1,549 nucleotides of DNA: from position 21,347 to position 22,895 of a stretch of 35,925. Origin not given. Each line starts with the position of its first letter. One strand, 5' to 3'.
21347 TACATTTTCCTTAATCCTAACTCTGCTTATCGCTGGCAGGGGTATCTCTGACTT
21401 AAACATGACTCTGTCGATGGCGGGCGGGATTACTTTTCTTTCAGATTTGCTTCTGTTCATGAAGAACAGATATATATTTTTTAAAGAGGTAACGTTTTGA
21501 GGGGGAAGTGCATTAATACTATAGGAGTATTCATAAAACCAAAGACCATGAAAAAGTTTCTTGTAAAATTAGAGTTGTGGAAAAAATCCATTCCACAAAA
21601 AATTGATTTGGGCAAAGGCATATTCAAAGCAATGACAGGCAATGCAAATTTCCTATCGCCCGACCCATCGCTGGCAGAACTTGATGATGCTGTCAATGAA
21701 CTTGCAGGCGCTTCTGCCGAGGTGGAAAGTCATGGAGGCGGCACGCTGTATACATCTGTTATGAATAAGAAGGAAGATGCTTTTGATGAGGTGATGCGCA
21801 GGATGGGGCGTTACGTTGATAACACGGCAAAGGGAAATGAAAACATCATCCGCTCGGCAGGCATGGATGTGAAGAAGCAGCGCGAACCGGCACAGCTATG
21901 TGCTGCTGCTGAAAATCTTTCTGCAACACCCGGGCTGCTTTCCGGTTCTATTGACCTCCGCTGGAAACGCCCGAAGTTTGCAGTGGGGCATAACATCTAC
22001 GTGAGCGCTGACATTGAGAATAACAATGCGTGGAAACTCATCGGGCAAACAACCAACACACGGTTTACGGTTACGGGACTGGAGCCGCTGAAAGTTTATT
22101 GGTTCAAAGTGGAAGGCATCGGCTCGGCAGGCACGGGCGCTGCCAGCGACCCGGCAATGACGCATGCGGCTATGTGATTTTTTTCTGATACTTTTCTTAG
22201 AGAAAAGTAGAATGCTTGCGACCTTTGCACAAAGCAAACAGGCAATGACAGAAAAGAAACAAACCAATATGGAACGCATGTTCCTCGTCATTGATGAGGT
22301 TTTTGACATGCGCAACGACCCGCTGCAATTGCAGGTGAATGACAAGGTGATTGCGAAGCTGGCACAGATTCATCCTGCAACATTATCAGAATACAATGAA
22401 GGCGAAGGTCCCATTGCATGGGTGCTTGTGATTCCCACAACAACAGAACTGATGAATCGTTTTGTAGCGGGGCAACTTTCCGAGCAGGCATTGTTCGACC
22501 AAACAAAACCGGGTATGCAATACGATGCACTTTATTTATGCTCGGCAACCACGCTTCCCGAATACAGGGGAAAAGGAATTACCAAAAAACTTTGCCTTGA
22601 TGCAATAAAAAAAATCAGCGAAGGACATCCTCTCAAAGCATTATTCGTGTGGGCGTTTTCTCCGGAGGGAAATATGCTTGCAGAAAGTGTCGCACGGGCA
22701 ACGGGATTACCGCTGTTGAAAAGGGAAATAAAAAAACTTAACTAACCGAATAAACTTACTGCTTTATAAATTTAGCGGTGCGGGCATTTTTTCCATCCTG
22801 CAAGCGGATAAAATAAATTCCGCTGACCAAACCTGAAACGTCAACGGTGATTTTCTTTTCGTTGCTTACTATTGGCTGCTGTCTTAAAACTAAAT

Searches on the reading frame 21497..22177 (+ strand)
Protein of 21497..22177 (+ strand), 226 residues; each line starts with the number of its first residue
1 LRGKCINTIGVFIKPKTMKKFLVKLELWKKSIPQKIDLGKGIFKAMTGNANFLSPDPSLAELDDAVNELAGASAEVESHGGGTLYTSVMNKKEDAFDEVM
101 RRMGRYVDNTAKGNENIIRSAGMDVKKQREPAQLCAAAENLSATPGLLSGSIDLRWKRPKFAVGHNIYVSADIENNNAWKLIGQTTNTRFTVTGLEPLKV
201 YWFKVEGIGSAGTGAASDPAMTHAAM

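Call 8: search_protein_families(library=pfam, proteins=[window:21497-22177:+], max_evalue=0.01)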
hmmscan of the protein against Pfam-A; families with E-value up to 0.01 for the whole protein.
window:21497-22177:+ (226 aa): 1 family
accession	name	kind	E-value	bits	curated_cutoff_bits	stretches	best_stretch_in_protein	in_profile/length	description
PF00041.27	fn3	-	9e-06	26.3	25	1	138-220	3-81/84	Fibronectin type III domain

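Call 26: find_homologous_proteins(query=window:21548-22174:+, max_evalue=0.001)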
Query window:21548-22174:+ (209 aa): 16 proteins with E <= 0.001 among 296 candidates.
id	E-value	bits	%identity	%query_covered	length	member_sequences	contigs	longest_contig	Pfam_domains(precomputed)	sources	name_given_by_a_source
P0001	1.3e-134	464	100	100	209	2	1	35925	PF00041.28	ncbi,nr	ncbi:MAG TPA: fibronectin type III domain-containing protein [Bacteroidia bacterium]|nr:fibronectin 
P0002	1.1e-108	379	81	100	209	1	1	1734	PF00041.28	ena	-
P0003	2.1e-81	290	66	100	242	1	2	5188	-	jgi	jgi:hypothetical protein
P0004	7.3e-75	269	61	100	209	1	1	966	PF00041.28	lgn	-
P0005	8.2e-73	262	59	100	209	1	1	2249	PF00041.28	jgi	jgi:hypothetical protein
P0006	2.3e-69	251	79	70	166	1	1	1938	PF00041.28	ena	-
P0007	2.6e-68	248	56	100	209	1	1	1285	PF00041.28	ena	-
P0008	2.1e-63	232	55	99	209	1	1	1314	-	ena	-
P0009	5.0e-61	224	55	99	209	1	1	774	-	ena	-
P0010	2.7e-57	212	52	100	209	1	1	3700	-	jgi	-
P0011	8.5e-54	200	50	99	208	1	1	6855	-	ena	-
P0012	3.3e-52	195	50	99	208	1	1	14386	-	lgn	-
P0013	1.5e-25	108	37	94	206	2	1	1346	PF25788.3,PF00041.28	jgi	jgi:hypothetical protein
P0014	3.3e-25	107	36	97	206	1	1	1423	-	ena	-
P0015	7.8e-15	73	34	85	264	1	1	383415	PF00041.28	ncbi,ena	-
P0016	8.8e-6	43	27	89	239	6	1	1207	-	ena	-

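Call 27: search_protein_families(library=padloc, proteins=[window:21548-22174:+], max_evalue=0.01)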
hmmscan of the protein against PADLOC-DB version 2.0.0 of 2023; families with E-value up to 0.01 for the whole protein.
window:21548-22174:+ (209 aa): 0 families

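Call 28: find_encoding_contigs(protein=P0002, flank=5000, max_places=3)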
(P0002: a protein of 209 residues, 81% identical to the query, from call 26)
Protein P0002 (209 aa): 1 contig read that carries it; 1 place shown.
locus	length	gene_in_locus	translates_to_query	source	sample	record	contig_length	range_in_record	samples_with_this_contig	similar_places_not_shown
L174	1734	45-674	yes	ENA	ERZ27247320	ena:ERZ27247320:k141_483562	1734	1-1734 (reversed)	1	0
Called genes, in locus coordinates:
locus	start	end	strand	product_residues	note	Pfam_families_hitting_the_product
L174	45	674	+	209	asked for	PF00041:fn3 (weak)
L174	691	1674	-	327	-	PF01075:Glyco_transf_9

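Call 29: find_encoding_contigs(protein=P0003, flank=5000, max_places=3)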
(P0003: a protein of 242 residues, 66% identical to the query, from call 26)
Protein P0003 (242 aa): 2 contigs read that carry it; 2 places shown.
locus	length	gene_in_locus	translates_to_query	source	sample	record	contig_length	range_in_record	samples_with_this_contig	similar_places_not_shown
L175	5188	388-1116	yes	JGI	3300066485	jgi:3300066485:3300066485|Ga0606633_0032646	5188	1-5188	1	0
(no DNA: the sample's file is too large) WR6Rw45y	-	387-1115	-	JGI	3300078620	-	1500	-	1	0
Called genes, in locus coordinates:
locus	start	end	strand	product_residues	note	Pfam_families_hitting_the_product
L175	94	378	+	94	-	-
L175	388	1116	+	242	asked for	-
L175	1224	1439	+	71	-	PF11127:YgaP-like_TM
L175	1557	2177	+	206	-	PF00027:cNMP_binding, PF13545:HTH_Crp_2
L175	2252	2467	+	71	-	PF11127:YgaP-like_TM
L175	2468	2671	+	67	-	PF19628:DUF6132 (weak)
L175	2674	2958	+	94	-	PF00581:Rhodanese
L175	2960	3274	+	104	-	PF00581:Rhodanese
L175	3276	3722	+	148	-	PF02566:OsmC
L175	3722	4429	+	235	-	PF00581:Rhodanese, PF08534:Redoxin (weak), PF00085:Thioredoxin, PF13098:Thioredoxin_2 (weak), PF13905:Thioredoxin_8 (weak)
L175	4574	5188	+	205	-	?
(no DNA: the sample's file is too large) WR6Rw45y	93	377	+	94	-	-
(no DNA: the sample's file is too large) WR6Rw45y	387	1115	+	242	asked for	-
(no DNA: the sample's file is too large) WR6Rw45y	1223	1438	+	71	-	PF11127:YgaP-like_TM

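Call 30: find_encoding_contigs(protein=P0012, flank=6000, max_places=3)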
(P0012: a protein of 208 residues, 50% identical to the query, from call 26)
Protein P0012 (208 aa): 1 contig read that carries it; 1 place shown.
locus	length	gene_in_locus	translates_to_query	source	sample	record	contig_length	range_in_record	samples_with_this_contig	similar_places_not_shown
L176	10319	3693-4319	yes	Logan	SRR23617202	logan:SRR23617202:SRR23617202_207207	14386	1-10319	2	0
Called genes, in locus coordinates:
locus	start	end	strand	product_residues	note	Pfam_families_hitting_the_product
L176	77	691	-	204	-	PF09990:DUF2231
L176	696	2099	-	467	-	-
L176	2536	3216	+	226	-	PF04542:Sigma70_r2 (faint)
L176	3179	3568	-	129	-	-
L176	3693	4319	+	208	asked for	-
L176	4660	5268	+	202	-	PF18962:Por_Secre_tail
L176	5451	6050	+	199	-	PF04542:Sigma70_r2, PF08281:Sigma70_r4_2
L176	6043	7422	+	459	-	-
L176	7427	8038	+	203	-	-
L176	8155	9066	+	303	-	PF18911:PKD_4, PF00801:PKD, PF18911:PKD_4, PF18962:Por_Secre_tail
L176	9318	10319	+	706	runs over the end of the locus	PF05572:Peptidase_M43, PF18962:Por_Secre_tail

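Call 31: find_encoding_contigs(protein=P0011, flank=6000, max_places=3)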
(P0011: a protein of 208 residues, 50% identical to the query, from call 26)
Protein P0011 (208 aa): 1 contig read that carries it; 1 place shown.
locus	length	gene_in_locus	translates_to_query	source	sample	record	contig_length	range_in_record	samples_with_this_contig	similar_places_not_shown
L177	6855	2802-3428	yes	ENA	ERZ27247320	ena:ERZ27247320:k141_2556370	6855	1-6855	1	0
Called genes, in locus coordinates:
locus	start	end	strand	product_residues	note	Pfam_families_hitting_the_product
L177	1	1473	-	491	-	?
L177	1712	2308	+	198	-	PF04542:Sigma70_r2 (weak), PF04545:Sigma70_r4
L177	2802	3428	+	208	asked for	-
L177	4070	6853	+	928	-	?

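Call 33: find_encoding_contigs(protein=P0005, flank=5000, max_places=3)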
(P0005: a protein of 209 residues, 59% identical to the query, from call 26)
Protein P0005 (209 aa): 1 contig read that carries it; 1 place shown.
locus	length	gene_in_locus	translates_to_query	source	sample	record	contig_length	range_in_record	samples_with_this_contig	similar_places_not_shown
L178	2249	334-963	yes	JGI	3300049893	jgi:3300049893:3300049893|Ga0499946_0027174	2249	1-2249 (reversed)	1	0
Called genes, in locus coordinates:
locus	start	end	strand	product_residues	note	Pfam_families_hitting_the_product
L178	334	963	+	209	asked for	PF00041:fn3 (weak)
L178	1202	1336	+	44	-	-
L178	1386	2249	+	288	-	?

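Call 34: find_encoding_contigs(protein=P0010, flank=5000, max_places=3)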
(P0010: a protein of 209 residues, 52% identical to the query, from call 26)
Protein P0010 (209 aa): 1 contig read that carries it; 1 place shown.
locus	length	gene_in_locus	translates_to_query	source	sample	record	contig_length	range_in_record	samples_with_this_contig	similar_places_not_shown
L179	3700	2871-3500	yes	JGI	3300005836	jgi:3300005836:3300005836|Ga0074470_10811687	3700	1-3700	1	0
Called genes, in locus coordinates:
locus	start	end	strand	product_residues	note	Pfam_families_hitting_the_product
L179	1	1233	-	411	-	?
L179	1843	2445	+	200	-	PF08281:Sigma70_r4_2, PF04545:Sigma70_r4 (weak)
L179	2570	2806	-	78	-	-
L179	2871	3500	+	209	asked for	-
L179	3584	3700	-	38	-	?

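Call 35: find_encoding_contigs(protein=P0015, flank=6000, max_places=3)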
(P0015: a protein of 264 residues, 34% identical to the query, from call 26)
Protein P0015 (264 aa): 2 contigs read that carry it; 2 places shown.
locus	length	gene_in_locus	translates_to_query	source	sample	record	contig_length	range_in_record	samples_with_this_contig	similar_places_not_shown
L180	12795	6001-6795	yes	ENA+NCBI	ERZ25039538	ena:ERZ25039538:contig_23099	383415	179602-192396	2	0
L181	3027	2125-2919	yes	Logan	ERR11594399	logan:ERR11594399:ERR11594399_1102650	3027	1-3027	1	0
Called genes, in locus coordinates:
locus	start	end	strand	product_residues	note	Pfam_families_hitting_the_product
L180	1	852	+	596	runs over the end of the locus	PF00009:GTP_EFTU, PF00071:Ras (weak), PF03144:GTP_EFTU_D2, PF00679:EFG_C, PF06421:LepA_C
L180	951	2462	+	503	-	PF09136:Glucodextran_B (faint)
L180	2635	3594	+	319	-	PF13620:CarboxypepD_reg (weak)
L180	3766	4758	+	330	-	PF13620:CarboxypepD_reg (faint), PF13715:CarbopepD_reg_2 (faint)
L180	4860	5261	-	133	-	-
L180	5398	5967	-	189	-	-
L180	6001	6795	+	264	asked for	PF00041:fn3 (faint)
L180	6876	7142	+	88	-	-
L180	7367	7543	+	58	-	PF10047:DUF2281 (weak)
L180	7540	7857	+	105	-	PF02452:PemK_toxin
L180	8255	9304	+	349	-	PF00044:Gp_dh_N, PF02800:Gp_dh_C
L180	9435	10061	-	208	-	PF01625:PMSR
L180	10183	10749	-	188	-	-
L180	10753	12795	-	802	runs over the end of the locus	PF17804:TSP_NTD, PF00595:PDZ, PF03572:Peptidase_S41, PF11818:DUF3340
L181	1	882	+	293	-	?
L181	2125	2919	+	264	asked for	PF00041:fn3 (faint)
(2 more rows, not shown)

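Call 36: find_encoding_contigs(protein=P0013, flank=5000, max_places=3)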
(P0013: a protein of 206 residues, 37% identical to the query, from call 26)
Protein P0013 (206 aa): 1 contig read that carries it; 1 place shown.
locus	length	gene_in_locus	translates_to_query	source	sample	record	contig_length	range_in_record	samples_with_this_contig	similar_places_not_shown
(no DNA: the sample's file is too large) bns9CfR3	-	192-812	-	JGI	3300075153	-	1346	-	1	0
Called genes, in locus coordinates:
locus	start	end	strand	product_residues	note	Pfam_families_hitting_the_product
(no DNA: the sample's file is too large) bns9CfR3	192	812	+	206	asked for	PF00041:fn3 (weak), PF25788:Ig_Rha78A_N (weak)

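Call 41: search_protein_families(library=ncbifam, proteins=[P0001, P0012, P0015], max_evalue=1)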
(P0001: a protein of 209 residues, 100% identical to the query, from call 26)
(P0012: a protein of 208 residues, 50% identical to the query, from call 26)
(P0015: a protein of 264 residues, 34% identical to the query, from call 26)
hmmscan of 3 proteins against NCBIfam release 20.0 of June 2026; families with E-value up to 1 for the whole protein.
P0001 (209 aa): 0 families

P0012 (208 aa): 0 families

P0015 (264 aa): 0 families

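Call 42: search_protein_families(library=phrogs, proteins=[P0001, P0012, P0015], max_evalue=1)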
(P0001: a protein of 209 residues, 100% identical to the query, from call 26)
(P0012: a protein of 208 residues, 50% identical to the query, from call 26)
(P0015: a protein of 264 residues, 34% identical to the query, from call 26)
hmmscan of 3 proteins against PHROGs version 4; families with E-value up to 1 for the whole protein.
P0001 (209 aa): 3 families
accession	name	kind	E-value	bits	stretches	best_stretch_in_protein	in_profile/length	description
phrog_31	-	tail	0.009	14.8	1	122-196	972-1050/1565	central tail fiber J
phrog_6977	-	tail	0.037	14.5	1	166-201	201-236/284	minor tail protein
phrog_18523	-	unknown function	0.12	13.4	1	56-103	20-67/109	-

P0012 (208 aa): 0 families

P0015 (264 aa): 3 families
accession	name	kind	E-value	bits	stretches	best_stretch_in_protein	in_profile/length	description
phrog_4971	-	tail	2.1e-07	31.6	1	188-263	205-279/283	major tail protein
phrog_2636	-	tail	0.027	14.4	1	65-135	231-294/568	tail fiber protein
phrog_1332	-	unknown function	0.056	14.7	1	104-145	38-79/121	-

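Call 48: predict_structure(alignment_id=A2)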
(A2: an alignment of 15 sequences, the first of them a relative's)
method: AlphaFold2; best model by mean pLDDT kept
length: 209 residues; sequences in the alignment: 15
mean_pLDDT: 89.0   pTM: 0.55
mean pLDDT of the five models: 89.0, 86.9, 85.1, 84.9, 82.7
residues with pLDDT >= 90: 118; 70-90: 83; 50-70: 8; < 50: 0
segments of 3 or more residues with pLDDT < 50: none
pLDDT, mean of each block of 10 residues (from residue 1): 81 91 93 89 95 91 80 91 91 88 90 76 93 94 89 84 90 93 94 86 91
secondary structure, 60 per line:
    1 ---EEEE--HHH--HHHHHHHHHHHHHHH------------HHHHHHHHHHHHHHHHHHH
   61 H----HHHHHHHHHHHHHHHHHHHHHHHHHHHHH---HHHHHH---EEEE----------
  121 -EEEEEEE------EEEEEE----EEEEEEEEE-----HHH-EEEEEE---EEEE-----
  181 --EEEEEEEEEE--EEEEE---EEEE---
elements in order: E4-7 H15-29 H42-61 H66-94 H98-103 E107-110 E122-128 E135-140 E145-153 E163-168 E172-175 E183-192 E195-199 E203-206

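Call 50: search_protein_representatives(alignment_id=A2)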
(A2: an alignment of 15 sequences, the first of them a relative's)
Query: 15 sequences, 208 profile positions. Proteins with E-value up to 0.001 (for the whole library): 54627; up to 1e-10: 18719; up to 1e-30: 2583. The best 150 are listed.
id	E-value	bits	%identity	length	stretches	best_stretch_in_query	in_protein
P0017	0.0e+00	1227.1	-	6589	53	116-205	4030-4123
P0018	1.3e-257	864.1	-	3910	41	113-205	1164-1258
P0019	7.3e-223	750.6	-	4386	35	112-200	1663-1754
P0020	1.8e-215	726.5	-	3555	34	113-204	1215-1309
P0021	1.0e-204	691.3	-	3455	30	116-205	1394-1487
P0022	1.4e-199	674.6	-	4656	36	112-202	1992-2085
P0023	4.6e-194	656.5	-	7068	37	106-203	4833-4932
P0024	1.1e-190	645.5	-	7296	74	114-202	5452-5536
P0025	4.1e-169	575.0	-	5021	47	132-201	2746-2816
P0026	4.3e-169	575.0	-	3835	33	117-204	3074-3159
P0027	3.5e-165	562.2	-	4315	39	118-203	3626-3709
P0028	3.2e-163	555.8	-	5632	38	62-205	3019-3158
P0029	4.0e-161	548.9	-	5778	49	114-206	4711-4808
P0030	9.2e-154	524.9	-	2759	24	117-202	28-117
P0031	1.8e-152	520.7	-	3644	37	129-203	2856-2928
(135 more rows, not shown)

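Call 51: fold_search(model_id=the predicted structure, library=pdb)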
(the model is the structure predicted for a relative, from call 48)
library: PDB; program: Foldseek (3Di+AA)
matches with E <= 10: 1877; with E <= 0.001: 582
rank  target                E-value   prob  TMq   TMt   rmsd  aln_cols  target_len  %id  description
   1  5g56                  1.3e-07  1.00  0.41  0.13  10.1       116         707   17  THE TETRA-MODULAR CELLULOSOMAL ARABINOXYLANASE CtXyl5A STRUCTURE AS REVEALED BY X-RAY CRYSTALLOGRAPHY (released 2016-06-29)
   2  7jgt                  2.4e-07  1.00  0.39  0.86   1.9        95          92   21  Crystal Structure of FN3tt (released 2021-07-21)
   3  6pol_C                2.4e-07  1.00  0.41  0.80   2.5       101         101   22  Crystal structure of the human NELL1 EGF1-3-Robo3 FN1 complex (released 2020-05-06)
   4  2nzi_A                2.6e-07  1.00  0.41  0.30   4.8       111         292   21  Crystal structure of domains A168-A170 from titin (released 2007-02-13)
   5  6pol_E                4.7e-07  1.00  0.40  0.80   2.4        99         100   21  Crystal structure of the human NELL1 EGF1-3-Robo3 FN1 complex (released 2020-05-06)
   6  6pol_A                6.4e-07  1.00  0.41  0.79   2.5       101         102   22  Crystal structure of the human NELL1 EGF1-3-Robo3 FN1 complex (released 2020-05-06)
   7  4m4p_A                7.2e-07  1.00  0.40  0.17   6.1       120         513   18  Crystal structure of EPHA4 ectodomain (released 2013-10-30)
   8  6pog_A                7.7e-07  1.00  0.39  0.78   2.6        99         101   21  Crystal structure of the NELL2 EGF1-6-Robo3 FN1 complex (released 2020-05-06)
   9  1wis_MODEL_1_A        8.6e-07  1.00  0.41  0.66   2.7       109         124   19  Solution structure of the fifth FNIII domain from human KIAA1514 protein (released 2005-07-19)
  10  2dlh_MODEL_1_A        9.2e-07  1.00  0.40  0.65   2.7       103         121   22  Solution structure of the second fn3 domain of human receptor-type tyrosine-protein phosphatase delta (released 2006-10-18)
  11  7jgu                  1.1e-06  1.00  0.38  0.85   2.0        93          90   18  Structure of FN3tt mut (released 2021-07-21)
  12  3mpc_A                1.2e-06  1.00  0.40  0.85   2.5        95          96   20  The crystal structure of a Fn3-like protein from Clostridium thermocellum (released 2010-08-11)
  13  6ygn_A                1.3e-06  1.00  0.38  0.15   2.3       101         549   20  Titin kinase and its flanking domains (released 2021-04-07)
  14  6iaa_A                1.3e-06  1.00  0.39  0.11   4.5       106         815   21  hRobo2 ectodomain (released 2019-03-13)
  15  8fn8_B                1.4e-06  1.00  0.36  0.69   3.8       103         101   17  Crystal structure of the C-terminal Fg domain of TNC with the single FN domain of PTPRZ (released 2023-07-12)
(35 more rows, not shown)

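Call 58: find_related_loci(query=A2, collection=viral_contigs, flank=3000)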
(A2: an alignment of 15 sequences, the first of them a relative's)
Query A2 (209 aa) in viral_contigs; peptide patterns used: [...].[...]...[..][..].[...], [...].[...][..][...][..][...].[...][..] (x = any residue, [..] = any of these).
11 stretches matched a pattern, but none encodes a relative of the query by tblastn (E <= 1e-3).

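Call 65: find_encoding_contigs(protein=P0014, flank=3000, max_places=3)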
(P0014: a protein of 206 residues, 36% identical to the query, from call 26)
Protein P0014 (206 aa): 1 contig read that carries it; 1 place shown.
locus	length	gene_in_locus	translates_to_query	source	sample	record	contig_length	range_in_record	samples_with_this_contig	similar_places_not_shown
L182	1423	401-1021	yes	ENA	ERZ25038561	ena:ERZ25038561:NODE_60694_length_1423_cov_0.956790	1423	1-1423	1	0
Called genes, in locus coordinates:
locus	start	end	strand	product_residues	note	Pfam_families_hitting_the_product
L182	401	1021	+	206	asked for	-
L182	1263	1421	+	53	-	?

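Call 66: find_encoding_contigs(protein=P0016, flank=3000, max_places=4)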
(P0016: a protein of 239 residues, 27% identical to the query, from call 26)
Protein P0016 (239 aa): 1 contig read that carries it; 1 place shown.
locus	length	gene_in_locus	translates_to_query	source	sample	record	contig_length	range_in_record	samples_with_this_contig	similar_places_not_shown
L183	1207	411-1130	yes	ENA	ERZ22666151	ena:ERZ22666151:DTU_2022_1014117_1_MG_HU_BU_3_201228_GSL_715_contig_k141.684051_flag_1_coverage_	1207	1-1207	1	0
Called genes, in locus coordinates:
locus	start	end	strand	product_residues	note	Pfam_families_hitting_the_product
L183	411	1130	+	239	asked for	-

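Call 67: find_encoding_contigs(protein=P0008, flank=3000, max_places=3)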
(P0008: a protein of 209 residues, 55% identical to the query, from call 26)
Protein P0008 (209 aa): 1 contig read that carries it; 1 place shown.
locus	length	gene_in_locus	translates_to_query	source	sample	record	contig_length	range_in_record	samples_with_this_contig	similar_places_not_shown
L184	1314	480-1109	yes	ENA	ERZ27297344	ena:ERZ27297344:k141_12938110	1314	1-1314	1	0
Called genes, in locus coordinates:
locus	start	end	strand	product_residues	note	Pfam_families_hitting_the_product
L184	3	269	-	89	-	?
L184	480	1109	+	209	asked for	-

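Call 85: search_protein_families(library=pfam, proteins=[L180:4860-5261:-, L180:6876-7142:+, L176:4660-5268:+, L177:4070-6853:+], max_evalue=0.001)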
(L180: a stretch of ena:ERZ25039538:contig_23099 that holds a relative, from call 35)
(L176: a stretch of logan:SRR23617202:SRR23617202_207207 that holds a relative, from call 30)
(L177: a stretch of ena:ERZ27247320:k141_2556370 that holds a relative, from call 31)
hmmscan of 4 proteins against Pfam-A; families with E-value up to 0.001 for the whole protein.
L180:4860-5261:- (133 aa): 0 families

L180:6876-7142:+ (88 aa): 0 families

L176:4660-5268:+ (202 aa): 1 family
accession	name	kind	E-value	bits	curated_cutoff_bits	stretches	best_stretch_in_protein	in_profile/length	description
PF18962.6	Por_Secre_tail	-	1.2e-10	41.9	27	1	130-199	2-73/75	Secretion system C-terminal sorting domain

L177:4070-6853:+ (928 aa): 1 family
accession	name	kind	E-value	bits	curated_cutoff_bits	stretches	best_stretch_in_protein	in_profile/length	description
PF00873.25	ACR_tran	-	3.4e-231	770.4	28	1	5-927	1-913/1021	AcrB/AcrD/AcrF family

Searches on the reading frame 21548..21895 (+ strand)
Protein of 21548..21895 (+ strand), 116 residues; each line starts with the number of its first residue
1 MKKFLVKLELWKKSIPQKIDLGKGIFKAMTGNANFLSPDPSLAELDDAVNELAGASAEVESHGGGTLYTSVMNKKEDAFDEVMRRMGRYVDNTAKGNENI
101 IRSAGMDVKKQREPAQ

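Call 69: search_protein_families(library=pfam, proteins=[window:21548-21895:+], max_evalue=10)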
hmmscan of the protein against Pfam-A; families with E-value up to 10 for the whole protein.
seq(116 aa): 1 family
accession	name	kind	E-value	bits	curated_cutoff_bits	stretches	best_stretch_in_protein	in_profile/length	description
PF22240.1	ISP_coupler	-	0.14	13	27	1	22-77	65-120/126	Type ISP restriction-modification enzyme, coupler domain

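Call 70: search_solved_structures(query=window:21548-21895:+, max_evalue=10)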
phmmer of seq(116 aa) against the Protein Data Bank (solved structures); distinct sequences matched with E-value up to 10: 8.
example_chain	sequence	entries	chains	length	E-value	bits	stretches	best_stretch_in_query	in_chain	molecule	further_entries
1h1n_A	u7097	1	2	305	0.14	15.6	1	29-77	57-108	ENDO TYPE CELLULASE ENGI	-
7r2d_A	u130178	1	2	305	0.16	15.4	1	29-77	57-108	EGI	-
9f0n_A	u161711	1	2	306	0.16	15.4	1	29-77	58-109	cellulase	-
1gzj_A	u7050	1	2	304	0.16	15.4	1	29-77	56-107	EGI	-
7r2a_A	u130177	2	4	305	0.47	13.9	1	29-77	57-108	EGI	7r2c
9f0m_A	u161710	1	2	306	0.48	13.8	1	29-77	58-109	cellulase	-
7r28_A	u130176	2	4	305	0.48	13.8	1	29-77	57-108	EGI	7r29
7l8v_A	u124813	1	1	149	1.2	12.5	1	33-94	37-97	Calmodulin-1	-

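Call 73: find_homologous_proteins(query=A5, max_evalue=0.001)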
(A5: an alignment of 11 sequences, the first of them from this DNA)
Query A5 (11 sequences) (114 aa, profile of the alignment): 232 proteins with E <= 0.001 among 4223 candidates; the best 120 are listed.
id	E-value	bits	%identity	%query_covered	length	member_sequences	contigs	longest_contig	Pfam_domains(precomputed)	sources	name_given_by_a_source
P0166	2.8e-35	139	47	98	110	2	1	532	-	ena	-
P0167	9.4e-35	137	47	97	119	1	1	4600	-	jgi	jgi:hypothetical protein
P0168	1.0e-34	137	47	96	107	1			-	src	-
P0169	3.8e-28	116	40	91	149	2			-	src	-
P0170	4.9e-28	115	33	96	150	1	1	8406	-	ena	-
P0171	1.6e-27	114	38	96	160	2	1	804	-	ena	-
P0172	1.1e-26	111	37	80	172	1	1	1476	-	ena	-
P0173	1.3e-26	111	36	96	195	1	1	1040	-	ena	-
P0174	4.8e-26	109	40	92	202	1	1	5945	-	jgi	jgi:hypothetical protein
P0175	1.0e-25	108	44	93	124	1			-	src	-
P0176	3.4e-25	106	33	92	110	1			-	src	-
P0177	5.9e-25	106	38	89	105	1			-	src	-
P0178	9.2e-25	105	29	96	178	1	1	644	-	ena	-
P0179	1.5e-24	104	34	88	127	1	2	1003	-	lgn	-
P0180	5.9e-24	102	33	96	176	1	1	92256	-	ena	-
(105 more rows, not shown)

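Call 74: search_dna_similar(query=window:21548-21889:+, collection=plasmids, mode=protein, max_evalue=0.01)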
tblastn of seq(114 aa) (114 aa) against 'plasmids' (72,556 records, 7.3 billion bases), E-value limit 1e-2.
No match.

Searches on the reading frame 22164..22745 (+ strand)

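Call 8: search_protein_families(library=pfam, proteins=[window:22164-22745:+], max_evalue=0.01)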
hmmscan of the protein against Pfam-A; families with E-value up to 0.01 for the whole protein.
window:22164-22745:+ (193 aa): 1 family
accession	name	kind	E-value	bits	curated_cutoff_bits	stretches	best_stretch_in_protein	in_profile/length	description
PF13527.13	Acetyltransf_9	-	0.00011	22.6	25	1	114-161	64-112/127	Acetyltransferase (GNAT) domain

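Call 27: search_protein_families(library=padloc, proteins=[window:22164-22745:+], max_evalue=0.01)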
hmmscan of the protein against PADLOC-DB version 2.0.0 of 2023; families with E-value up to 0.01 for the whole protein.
window:22164-22745:+ (193 aa): 0 families

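Call 41: search_protein_families(library=ncbifam, proteins=[window:22164-22745:+], max_evalue=1)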
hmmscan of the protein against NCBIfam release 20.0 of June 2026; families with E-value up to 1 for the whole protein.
window:22164-22745:+ (193 aa): 0 families
